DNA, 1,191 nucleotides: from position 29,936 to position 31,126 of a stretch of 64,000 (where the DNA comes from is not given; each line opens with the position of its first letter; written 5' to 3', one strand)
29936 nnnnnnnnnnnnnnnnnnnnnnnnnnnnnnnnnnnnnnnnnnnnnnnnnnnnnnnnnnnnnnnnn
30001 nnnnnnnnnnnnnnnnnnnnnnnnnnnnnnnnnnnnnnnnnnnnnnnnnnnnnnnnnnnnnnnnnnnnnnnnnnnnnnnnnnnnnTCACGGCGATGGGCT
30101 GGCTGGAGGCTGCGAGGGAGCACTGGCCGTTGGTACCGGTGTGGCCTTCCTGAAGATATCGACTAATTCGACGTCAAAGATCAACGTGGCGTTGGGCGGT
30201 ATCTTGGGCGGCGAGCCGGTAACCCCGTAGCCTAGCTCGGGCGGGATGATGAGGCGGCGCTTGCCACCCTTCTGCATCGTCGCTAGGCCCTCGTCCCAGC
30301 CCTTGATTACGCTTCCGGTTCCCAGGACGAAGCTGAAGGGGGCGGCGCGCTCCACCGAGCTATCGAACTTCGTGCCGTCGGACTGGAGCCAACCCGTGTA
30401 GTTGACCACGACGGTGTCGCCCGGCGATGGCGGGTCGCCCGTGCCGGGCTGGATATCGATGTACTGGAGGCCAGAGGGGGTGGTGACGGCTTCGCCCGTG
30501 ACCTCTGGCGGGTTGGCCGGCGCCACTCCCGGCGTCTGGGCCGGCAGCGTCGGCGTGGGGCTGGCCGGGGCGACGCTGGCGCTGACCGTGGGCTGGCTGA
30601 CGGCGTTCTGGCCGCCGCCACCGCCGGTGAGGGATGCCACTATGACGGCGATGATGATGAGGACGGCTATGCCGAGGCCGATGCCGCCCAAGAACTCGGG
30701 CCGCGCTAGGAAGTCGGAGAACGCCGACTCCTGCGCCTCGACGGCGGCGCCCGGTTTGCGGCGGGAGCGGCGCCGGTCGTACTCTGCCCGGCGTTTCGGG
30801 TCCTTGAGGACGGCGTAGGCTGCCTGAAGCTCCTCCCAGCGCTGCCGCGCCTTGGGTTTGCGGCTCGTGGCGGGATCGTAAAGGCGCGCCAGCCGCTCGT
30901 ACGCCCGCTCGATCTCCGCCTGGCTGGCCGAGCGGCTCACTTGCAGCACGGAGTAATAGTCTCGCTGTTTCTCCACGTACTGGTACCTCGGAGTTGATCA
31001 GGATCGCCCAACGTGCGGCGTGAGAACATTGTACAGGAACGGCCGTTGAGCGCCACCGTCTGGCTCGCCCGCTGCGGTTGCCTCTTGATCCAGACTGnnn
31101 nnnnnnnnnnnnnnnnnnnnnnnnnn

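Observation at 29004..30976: Tandem paralogous membrane proteins with J-domain (cytoplasmic) + TM helix + extracytoplasmic FKBP PPIase domain(s)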

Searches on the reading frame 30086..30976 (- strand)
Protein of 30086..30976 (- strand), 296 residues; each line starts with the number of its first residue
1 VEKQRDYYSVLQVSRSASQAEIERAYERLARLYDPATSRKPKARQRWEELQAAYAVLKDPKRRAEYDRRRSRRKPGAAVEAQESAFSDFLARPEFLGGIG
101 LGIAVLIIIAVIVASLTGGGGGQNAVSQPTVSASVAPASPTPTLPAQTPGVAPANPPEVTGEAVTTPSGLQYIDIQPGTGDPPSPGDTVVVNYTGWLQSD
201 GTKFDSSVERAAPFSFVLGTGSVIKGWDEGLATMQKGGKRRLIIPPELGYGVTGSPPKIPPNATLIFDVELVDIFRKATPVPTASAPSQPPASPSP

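Call 3: search_protein_families(library=pfam, proteins=[window:30086-30976:-], max_evalue=0.01)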
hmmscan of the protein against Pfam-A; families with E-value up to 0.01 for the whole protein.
window:30086-30976:- (296 aa): 2 families
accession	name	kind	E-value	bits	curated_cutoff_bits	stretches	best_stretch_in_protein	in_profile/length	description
PF00254.34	FKBP_C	-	7.7e-37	126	21.1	1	183-272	5-94/94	FKBP-type peptidyl-prolyl cis-trans isomerase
PF00226.36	DnaJ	-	1e-17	64.4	27.8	1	6-67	1-63/63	DnaJ domain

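Call 4: search_protein_families(library=ncbifam, proteins=[window:30086-30976:-], max_evalue=0.01)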
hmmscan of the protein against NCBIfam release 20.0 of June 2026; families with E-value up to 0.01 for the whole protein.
window:30086-30976:- (296 aa): 19 families
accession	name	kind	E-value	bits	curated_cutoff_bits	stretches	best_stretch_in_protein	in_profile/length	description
NF008150.0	PRK10902.1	equivalog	3.3e-34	118.5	215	1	164-278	142-252/271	FKBP-type peptidyl-prolyl cis-trans isomerase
NF008602.0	PRK11570.1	subfamily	9e-25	87.8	198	1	164-274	98-205/206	FKBP-type peptidyl-prolyl cis-trans isomerase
TIGR02349.1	DnaJ_bact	equivalog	3.3e-19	69.5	377.2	1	6-80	1-76/354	molecular chaperone DnaJ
NF053689.1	BamJ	equivalog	5.9e-19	69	100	1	170-271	80-184/184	BamJ family beta-barrel-assembly machinery protein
NF010892.0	PRK14299.1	equivalog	1.6e-17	63.7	392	1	4-72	3-71/291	chaperone protein DnaJ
NF037946.1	terminal_TopJ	equivalog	2.2e-16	59.6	300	1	1-68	1-68/810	terminal organelle assembly protein TopJ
NF010871.0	PRK14278.1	equivalog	3.2e-15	55.9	502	1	5-69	3-67/378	molecular chaperone DnaJ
TIGR03835.1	termin_org_DnaJ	equivalog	5.7e-15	54.8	512.25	1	4-68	1-65/871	terminal organelle assembly protein TopJ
NF008035.0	PRK10767.1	subfamily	8e-15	54.7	338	1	3-69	2-69/374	molecular chaperone DnaJ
NF010885.0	PRK14292.1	equivalog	9.9e-15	54.4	585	1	6-78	3-75/371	chaperone protein DnaJ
NF007618.0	PRK10266.1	equivalog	2e-14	53.7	403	1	5-75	4-75/306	curved DNA-binding protein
NF010894.0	PRK14301.1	equivalog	5.8e-13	48.6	548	1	3-69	2-69/373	chaperone protein DnaJ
NF010872.0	PRK14279.1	equivalog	3.9e-12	46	556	1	4-85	8-90/394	molecular chaperone DnaJ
NF010874.0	PRK14281.1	equivalog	4e-10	39.4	619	1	4-69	2-68/397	chaperone protein DnaJ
NF050028.1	CldAdptActJ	equivalog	4.6e-07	30.2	150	1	6-66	3-69/93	cold adaptation protein ActJcold adaptation protein ActJ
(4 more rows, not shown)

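Call 8: find_homologous_proteins(query=window:30086-30976:-)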
Query window:30086-30976:- (296 aa): 7930 proteins with E <= 0.001 among 8000 candidates; the best 120 are listed.
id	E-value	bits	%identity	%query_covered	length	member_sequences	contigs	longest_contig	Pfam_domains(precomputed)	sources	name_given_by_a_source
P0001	2.7e-182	623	97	100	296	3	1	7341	PF00226.37,PF00254.35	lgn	-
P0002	1.4e-169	581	90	100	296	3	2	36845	PF00226.37,PF00254.35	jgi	jgi:peptidylprolyl isomerase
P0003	7.8e-161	552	86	100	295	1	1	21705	PF00226.37,PF00254.35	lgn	-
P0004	7.4e-146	503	79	100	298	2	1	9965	PF00226.37,PF00254.35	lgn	-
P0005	6.0e-134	464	55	91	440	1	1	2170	PF00226.37,PF00254.35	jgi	jgi:peptidylprolyl isomerase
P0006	1.9e-133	462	54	99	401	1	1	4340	PF00226.37,PF00254.35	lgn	-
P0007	6.2e-130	451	55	93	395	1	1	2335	PF00226.37,PF00254.35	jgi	jgi:peptidylprolyl isomerase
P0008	7.6e-130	451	53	93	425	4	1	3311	PF00226.37,PF00254.35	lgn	-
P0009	1.5e-129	450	56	93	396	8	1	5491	PF00226.37,PF00254.35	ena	-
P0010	2.2e-129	449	49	92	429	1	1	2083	PF00226.37,PF00254.35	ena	-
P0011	1.3e-128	447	52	91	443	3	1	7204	PF00226.37,PF00254.35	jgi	jgi:peptidylprolyl isomerase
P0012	3.1e-128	445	50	91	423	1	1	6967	PF00226.37,PF00254.35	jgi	-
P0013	2.3e-127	442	52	93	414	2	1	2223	PF00226.37,PF00254.35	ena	-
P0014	2.6e-126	439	51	93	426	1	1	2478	PF00226.37,PF00254.35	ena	-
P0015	4.6e-126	438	48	93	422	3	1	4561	PF00226.37,PF00254.35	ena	-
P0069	1.6e-106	374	67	42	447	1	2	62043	PF00226.37,PF23322.2,PF00254.35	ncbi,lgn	-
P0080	1.4e-102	361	43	99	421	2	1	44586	PF00226.37,PF00254.35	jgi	-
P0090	1.7e-100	354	65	44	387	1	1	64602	PF00226.37,PF00254.35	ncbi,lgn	-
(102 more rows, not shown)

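Call 31: predict_structure(alignment_id=A4)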
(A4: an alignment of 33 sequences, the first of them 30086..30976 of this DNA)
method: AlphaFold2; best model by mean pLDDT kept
length: 296 residues; sequences in the alignment: 33
mean_pLDDT: 83.4   pTM: 0.51
mean pLDDT of the five models: 83.4, 81.0, 80.8, 80.4, 76.5
residues with pLDDT >= 90: 193; 70-90: 43; 50-70: 17; < 50: 43
segments of 3 or more residues with pLDDT < 50: 77-88, 90-98, 118-135
pLDDT, mean of each block of 10 residues (from residue 1): 76 95 97 92 93 96 92 60 46 45 70 62 36 52 89 95 97 97 96 98 97 96 96 98 98 95 98 90 75 70
secondary structure, 60 per line:
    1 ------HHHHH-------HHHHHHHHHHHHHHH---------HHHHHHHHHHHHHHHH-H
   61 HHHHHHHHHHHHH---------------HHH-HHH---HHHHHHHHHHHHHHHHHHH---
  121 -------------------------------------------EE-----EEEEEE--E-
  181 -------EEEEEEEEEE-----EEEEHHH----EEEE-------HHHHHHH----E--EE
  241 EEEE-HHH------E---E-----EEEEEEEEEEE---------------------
elements in order: H7-11 H19-33 H43-58 H60-73 H99-117 E171-176 E188-197 E203-206 E214-217 H225-231 E239-244 E265-275

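Call 40: find_encoding_contigs(protein=P0090, flank=6000, max_places=3)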
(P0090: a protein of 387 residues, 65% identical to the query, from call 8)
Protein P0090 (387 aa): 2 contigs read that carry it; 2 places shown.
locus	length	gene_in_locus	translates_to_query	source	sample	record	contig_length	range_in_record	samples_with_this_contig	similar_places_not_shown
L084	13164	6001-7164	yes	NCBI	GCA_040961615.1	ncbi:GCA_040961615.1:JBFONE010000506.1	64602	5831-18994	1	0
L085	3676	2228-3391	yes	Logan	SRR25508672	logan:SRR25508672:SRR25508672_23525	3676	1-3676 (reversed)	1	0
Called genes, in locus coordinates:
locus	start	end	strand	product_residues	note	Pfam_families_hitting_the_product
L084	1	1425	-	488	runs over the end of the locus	PF01555:N6_N4_Mtase, PF08241:Methyltransf_11 (faint)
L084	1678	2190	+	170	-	-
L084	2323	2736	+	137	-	PF03745:DUF309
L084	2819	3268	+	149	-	PF00692:dUTPase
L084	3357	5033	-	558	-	PF13671:AAA_33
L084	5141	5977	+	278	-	PF00226:DnaJ, PF00254:FKBP_C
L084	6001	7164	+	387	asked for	PF00226:DnaJ, PF00254:FKBP_C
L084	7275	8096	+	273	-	PF12697:Abhydrolase_6, PF00561:Abhydrolase_1, PF00975:Thioesterase (faint), PF12146:Hydrolase_4, PF08386:Abhydrolase_4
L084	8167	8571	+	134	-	PF09969:DUF2203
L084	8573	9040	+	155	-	PF12867:DinB_2 (weak)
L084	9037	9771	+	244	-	PF03009:GDPD (faint)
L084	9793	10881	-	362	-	PF00005:ABC_tran, PF13304:AAA_21 (weak), PF08402:TOBE_2, PF03459:TOBE, PF12857:TOBE_3 (weak)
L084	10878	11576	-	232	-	PF00528:BPD_transp_1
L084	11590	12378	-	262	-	PF03466:LysR_substrate, PF12849:PBP_like_2, PF13531:SBP_bac_11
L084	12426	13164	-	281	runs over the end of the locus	PF12849:PBP_like_2, PF13531:SBP_bac_11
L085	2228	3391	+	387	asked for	PF00226:DnaJ, PF00254:FKBP_C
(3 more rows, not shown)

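Call 41: find_encoding_contigs(protein=P0069, flank=5000, max_places=2)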
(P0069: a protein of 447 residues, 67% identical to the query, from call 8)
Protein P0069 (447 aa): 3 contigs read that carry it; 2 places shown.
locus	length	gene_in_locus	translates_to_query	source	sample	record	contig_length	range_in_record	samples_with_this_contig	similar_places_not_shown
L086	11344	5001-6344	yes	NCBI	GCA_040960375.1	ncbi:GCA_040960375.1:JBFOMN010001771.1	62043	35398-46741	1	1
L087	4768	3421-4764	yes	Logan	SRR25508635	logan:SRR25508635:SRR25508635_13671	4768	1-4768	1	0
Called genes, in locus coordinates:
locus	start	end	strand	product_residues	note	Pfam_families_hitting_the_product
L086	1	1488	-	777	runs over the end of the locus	PF01315:Ald_Xan_dh_C, PF02738:MoCoBD_1, PF20256:MoCoBD_2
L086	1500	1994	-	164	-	PF00111:Fer2 (weak), PF01799:Fer2_2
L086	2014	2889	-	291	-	PF00941:FAD_binding_5, PF03450:CO_deh_flav_C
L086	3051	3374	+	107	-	PF02426:MIase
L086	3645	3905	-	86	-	-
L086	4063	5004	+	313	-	PF00226:DnaJ, PF00254:FKBP_C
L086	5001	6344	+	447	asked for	PF00226:DnaJ, PF00254:FKBP_C, PF23322:PPIase_AIP (faint), PF00254:FKBP_C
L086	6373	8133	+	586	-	PF18158:AidB_N, PF02770:Acyl-CoA_dh_M, PF00441:Acyl-CoA_dh_1, PF08028:Acyl-CoA_dh_2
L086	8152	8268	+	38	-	-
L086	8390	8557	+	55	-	-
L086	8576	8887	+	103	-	PF04214:DUF411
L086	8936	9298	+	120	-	PF12840:HTH_20 (weak), PF01022:HTH_5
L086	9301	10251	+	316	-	PF01545:Cation_efflux, PF16916:ZT_dimer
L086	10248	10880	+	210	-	PF01545:Cation_efflux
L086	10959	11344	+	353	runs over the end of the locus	PF13115:YtkA (faint)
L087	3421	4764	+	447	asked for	PF00226:DnaJ, PF00254:FKBP_C, PF23322:PPIase_AIP (faint), PF00254:FKBP_C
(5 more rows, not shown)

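Call 42: find_encoding_contigs(protein=P0080, flank=5000, max_places=2)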
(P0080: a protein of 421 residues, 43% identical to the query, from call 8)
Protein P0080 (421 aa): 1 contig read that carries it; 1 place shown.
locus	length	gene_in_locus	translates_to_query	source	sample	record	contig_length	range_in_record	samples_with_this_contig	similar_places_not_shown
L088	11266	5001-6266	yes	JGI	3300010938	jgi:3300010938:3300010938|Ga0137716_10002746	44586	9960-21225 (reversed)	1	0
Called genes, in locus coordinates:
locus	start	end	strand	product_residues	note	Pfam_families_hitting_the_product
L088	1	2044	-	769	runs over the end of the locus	PF01315:Ald_Xan_dh_C, PF02738:MoCoBD_1, PF20256:MoCoBD_2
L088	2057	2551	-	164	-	PF00111:Fer2 (weak), PF01799:Fer2_2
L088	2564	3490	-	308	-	PF00941:FAD_binding_5, PF03450:CO_deh_flav_C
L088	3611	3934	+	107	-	PF02426:MIase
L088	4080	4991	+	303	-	PF00226:DnaJ, PF00254:FKBP_C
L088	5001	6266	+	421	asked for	PF00226:DnaJ, PF00254:FKBP_C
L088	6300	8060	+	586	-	PF18158:AidB_N, PF02770:Acyl-CoA_dh_M, PF00441:Acyl-CoA_dh_1, PF08028:Acyl-CoA_dh_2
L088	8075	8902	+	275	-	PF12697:Abhydrolase_6, PF00561:Abhydrolase_1, PF12146:Hydrolase_4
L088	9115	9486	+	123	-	PF09969:DUF2203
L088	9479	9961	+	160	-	PF12867:DinB_2 (weak)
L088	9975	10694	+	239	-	PF03009:GDPD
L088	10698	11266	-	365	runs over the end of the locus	PF00005:ABC_tran, PF13304:AAA_21 (faint), PF08402:TOBE_2, PF03459:TOBE, PF12857:TOBE_3 (weak)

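Call 55: fold_search(model_id=the predicted structure, library=pdb)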
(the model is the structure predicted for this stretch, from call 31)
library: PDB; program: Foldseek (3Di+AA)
matches with E <= 10: 1138; with E <= 0.001: 304
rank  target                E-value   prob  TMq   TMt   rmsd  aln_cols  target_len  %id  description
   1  7f2j_A                1.3e-15  1.00  0.37  0.92   1.6       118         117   47  Crystal structure of AtFKBP53 FKBD in complex with rapamycin (released 2022-03-09)
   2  6o49_B                1.4e-15  1.00  0.37  0.58   0.9       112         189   61  CRYSTAL STRUCTURE OF SMT FUSION PEPTIDYL-PROLYL CIS-TRANS ISOMERASE FROM BURKHOLDERIA PSEUDOMALLEI COMPLEXED WITH SF33 (released 2020-02-12)
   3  3vaw                  1.8e-15  1.00  0.37  0.60   1.1       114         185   60  Crystal structure of a smt fusion peptidyl-prolyl cis-trans isomerase with surface mutation v3i from burkholderia pseudo (released 2012-01-18)
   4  8p3c                  2.1e-15  1.00  0.37  0.86   1.1       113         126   61  Full length structure of BpMIP with bound inhibitor NJS227. (released 2024-06-12)
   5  4ggq_A                2.5e-15  1.00  0.37  0.57   1.2       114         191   60  Crystal structure of a SMT fusion Peptidyl-prolyl cis-trans isomerase from Burkholderia pseudomallei complexed with CJ (released 2012-08-15)
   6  5klx_C                2.7e-15  1.00  0.37  0.60   1.0       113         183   60  Crystal Structure of SMT Fusion Peptidyl-Prolyl Cis-Trans Isomerase from Burkholderia Pseudomallei Complexed with SF11 (released 2017-05-31)
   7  5klx_B                2.9e-15  1.00  0.37  0.61   0.9       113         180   60  Crystal Structure of SMT Fusion Peptidyl-Prolyl Cis-Trans Isomerase from Burkholderia Pseudomallei Complexed with SF11 (released 2017-05-31)
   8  6o4a_A                3.2e-15  1.00  0.38  0.58   1.8       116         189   59  CRYSTAL STRUCTURE OF SMT FUSION PEPTIDYL-PROLYL CIS-TRANS ISOMERASE FROM BURKHOLDERIA PSEUDOMALLEI COMPLEXED WITH SF35 (released 2020-02-12)
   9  7f2j_B                3.4e-15  1.00  0.37  0.92   1.4       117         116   48  Crystal structure of AtFKBP53 FKBD in complex with rapamycin (released 2022-03-09)
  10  3uqa                  4.1e-15  1.00  0.37  0.58   1.1       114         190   60  Crystal structure of a SMT fusion Peptidyl-prolyl cis-trans isomerase with surface mutation A54E from Burkholderia pseud (released 2011-12-07)
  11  4dz3_A                4.6e-15  1.00  0.37  0.95   1.0       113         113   60  Crystal structure of a Peptidyl-prolyl cis-trans isomerase with surface mutation M61H from Burkholderia pseudomallei c (released 2012-03-28)
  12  4ggq_B                4.9e-15  1.00  0.37  0.59   1.0       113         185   60  Crystal structure of a SMT fusion Peptidyl-prolyl cis-trans isomerase from Burkholderia pseudomallei complexed with CJ (released 2012-08-15)
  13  4g50_A                5.5e-15  1.00  0.37  0.58   1.1       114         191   59  Crystal structure of a SMT fusion Peptidyl-prolyl cis-trans isomerase with surface mutation D44G from Burkholderia pse (released 2012-08-01)
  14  3uf8                  5.8e-15  1.00  0.37  0.57   1.2       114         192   60  Crystal structure of a SMT fusion Peptidyl-prolyl cis-trans isomerase with a G95A surface mutation from Burkholderia pse (released 2011-11-09)
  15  5klx_A                6.2e-15  1.00  0.37  0.58   0.9       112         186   61  Crystal Structure of SMT Fusion Peptidyl-Prolyl Cis-Trans Isomerase from Burkholderia Pseudomallei Complexed with SF11 (released 2017-05-31)
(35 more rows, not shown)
